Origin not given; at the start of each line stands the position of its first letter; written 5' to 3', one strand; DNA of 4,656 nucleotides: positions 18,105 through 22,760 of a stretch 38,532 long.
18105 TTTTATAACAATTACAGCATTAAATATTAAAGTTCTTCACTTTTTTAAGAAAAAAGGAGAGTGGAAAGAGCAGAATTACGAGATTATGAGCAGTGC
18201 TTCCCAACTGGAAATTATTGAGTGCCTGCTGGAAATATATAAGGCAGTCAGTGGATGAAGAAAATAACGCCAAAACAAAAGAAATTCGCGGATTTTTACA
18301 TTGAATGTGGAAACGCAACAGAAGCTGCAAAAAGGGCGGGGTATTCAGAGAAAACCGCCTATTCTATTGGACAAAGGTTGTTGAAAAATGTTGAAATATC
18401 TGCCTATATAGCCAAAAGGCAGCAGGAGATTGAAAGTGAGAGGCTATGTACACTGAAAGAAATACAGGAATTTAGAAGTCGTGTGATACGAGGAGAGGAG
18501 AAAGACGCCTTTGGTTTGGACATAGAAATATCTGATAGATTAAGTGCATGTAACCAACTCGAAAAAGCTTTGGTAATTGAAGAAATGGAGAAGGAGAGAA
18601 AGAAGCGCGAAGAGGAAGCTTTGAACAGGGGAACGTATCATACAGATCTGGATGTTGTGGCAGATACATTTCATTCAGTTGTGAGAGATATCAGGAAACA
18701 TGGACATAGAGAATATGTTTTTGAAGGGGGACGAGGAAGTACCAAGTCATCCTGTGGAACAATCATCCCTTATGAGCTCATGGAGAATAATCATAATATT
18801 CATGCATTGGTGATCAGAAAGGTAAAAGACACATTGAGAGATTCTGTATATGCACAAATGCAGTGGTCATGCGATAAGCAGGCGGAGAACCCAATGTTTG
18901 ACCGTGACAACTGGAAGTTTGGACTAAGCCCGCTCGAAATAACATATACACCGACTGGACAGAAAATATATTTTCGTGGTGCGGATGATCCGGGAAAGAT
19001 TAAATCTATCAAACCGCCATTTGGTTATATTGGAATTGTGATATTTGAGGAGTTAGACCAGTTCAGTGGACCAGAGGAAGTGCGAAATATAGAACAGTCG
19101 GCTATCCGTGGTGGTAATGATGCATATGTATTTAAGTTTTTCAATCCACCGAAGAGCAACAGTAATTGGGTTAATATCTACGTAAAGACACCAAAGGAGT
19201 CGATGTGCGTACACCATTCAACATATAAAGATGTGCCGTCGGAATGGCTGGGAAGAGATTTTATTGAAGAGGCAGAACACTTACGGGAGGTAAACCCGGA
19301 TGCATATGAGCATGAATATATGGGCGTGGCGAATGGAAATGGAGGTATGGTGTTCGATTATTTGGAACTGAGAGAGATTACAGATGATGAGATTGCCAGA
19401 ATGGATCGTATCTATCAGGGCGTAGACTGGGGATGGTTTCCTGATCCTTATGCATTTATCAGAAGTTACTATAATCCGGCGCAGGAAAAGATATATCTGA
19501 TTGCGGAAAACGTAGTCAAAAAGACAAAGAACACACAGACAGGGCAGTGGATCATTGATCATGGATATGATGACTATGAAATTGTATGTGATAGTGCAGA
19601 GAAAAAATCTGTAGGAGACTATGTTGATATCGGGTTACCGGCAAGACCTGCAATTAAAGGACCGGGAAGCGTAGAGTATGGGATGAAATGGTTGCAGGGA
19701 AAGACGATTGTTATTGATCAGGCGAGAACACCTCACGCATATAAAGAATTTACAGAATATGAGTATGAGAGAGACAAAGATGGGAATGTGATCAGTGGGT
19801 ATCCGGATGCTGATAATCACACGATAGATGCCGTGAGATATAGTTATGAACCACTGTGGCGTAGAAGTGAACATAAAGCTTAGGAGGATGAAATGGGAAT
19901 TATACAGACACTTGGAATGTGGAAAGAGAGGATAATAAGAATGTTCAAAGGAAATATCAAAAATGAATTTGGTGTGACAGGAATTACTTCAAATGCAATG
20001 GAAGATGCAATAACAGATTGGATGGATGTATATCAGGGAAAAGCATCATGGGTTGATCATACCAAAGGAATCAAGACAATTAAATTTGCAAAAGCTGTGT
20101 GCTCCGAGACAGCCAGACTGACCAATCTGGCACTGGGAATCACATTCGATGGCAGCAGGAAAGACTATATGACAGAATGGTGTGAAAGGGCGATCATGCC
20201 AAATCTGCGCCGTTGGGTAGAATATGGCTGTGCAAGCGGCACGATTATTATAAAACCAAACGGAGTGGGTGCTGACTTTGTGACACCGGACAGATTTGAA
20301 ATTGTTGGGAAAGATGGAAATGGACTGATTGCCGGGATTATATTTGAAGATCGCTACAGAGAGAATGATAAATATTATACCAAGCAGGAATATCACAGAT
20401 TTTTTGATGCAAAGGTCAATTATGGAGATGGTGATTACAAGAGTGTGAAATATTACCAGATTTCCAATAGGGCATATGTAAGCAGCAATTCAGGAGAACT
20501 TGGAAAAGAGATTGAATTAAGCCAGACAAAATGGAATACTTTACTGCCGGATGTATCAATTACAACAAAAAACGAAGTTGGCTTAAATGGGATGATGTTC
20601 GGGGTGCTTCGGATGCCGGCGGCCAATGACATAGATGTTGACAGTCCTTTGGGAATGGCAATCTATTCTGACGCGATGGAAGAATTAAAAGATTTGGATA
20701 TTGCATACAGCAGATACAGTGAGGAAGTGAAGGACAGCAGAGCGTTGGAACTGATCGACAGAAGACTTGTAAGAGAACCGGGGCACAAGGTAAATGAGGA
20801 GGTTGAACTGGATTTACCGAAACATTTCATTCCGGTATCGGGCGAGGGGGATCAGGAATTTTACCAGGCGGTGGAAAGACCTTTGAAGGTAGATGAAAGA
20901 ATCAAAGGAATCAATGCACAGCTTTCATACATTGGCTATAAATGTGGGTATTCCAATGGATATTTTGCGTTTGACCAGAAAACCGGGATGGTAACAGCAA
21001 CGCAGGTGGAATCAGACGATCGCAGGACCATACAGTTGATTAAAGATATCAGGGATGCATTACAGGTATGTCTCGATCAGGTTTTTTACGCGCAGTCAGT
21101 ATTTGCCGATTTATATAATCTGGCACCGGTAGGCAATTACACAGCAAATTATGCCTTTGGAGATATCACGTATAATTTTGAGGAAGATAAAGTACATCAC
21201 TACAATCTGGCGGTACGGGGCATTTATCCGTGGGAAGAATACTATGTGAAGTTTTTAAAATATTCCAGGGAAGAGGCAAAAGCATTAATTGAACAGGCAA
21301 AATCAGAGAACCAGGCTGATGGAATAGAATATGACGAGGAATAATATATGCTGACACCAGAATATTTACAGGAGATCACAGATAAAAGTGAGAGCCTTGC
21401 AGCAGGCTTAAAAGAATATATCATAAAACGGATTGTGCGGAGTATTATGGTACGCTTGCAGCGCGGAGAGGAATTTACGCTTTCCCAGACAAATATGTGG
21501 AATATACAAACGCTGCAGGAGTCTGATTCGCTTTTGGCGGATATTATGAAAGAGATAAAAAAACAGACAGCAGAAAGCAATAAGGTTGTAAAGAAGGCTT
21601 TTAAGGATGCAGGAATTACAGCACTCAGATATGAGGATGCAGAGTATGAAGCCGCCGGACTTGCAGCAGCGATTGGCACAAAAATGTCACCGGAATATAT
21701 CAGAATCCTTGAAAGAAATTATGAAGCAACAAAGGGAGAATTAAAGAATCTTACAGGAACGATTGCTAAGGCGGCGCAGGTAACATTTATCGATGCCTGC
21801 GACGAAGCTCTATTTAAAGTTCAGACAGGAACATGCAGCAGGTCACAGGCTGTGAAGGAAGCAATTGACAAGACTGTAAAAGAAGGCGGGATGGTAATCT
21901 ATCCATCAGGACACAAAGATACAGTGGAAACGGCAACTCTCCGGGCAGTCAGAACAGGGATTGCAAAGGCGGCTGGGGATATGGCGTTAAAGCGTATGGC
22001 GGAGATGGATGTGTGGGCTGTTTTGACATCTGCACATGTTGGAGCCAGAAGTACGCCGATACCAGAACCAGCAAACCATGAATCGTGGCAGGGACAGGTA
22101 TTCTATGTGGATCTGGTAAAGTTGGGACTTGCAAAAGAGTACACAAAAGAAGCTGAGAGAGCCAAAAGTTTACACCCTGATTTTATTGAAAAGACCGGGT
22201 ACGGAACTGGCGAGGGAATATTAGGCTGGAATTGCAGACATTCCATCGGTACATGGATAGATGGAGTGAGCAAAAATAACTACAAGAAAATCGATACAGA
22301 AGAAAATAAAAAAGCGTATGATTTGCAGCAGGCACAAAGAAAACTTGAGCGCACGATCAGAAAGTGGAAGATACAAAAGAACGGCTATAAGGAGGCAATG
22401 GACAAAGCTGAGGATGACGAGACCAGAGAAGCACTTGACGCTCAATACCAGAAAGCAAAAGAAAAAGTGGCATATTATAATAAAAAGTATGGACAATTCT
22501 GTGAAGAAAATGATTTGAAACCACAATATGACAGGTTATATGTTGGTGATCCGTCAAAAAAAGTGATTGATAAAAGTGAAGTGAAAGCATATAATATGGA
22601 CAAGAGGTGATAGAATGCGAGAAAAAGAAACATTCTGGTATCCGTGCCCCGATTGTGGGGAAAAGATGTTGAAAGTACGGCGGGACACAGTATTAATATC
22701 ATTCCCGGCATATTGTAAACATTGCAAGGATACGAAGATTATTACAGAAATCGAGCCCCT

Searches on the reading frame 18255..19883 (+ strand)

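Call 8: search_protein_families(library=pfam, proteins=[window:18255-19883:+], max_evalue=0.01)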
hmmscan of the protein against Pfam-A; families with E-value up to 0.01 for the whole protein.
window:18255-19883:+ (542 aa): 4 families
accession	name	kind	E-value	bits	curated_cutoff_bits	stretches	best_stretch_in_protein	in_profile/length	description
PF04466.19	Terminase_3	-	7.4e-32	111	23.2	1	154-357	5-200/201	Phage terminase large subunit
PF03592.21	Terminase_2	-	1.9e-26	93.8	26.1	1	5-97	2-119/141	Terminase small subunit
PF17288.8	Terminase_3C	-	1.5e-12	48.6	26.7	1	391-530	1-152/155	Terminase RNAseH like domain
PF03237.21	Terminase_6N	-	0.00047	20.3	22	1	227-372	73-213/215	Terminase large subunit, T4likevirus-type, N-terminal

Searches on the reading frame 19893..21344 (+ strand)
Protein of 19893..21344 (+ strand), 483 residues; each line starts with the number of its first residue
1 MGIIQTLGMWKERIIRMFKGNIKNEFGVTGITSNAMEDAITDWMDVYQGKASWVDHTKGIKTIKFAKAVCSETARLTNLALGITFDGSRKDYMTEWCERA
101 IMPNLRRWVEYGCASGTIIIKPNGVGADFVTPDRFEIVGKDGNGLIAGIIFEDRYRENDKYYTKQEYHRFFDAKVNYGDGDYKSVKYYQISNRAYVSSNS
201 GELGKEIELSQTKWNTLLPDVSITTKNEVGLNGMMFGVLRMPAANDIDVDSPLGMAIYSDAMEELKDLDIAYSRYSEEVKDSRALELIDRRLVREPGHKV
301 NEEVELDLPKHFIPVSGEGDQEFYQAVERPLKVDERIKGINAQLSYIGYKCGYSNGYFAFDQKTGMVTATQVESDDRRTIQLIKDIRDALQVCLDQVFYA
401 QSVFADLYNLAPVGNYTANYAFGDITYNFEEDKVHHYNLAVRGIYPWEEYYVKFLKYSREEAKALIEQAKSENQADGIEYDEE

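Call 8: search_protein_families(library=pfam, proteins=[window:19893-21344:+], max_evalue=0.01)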
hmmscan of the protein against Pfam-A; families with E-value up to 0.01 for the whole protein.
window:19893-21344:+ (483 aa): 0 families

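Call 58: search_protein_families(library=phrogs, proteins=[window:19893-21344:+], max_evalue=0.001)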
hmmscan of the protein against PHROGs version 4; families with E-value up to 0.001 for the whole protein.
window:19893-21344:+ (483 aa): 1 family
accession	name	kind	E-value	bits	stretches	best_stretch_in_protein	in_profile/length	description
phrog_533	-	head and packaging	1e-84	285.8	1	5-476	3-483/495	portal protein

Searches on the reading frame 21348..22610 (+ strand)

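Call 8: search_protein_families(library=pfam, proteins=[window:21348-22610:+], max_evalue=0.01)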
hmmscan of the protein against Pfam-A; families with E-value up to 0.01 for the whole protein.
window:21348-22610:+ (420 aa): 1 family
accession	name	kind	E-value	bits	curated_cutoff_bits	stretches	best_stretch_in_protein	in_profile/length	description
PF06152.16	Phage_min_cap2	-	6.7e-73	246.2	26.3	1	2-385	1-365/366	Phage minor capsid protein 2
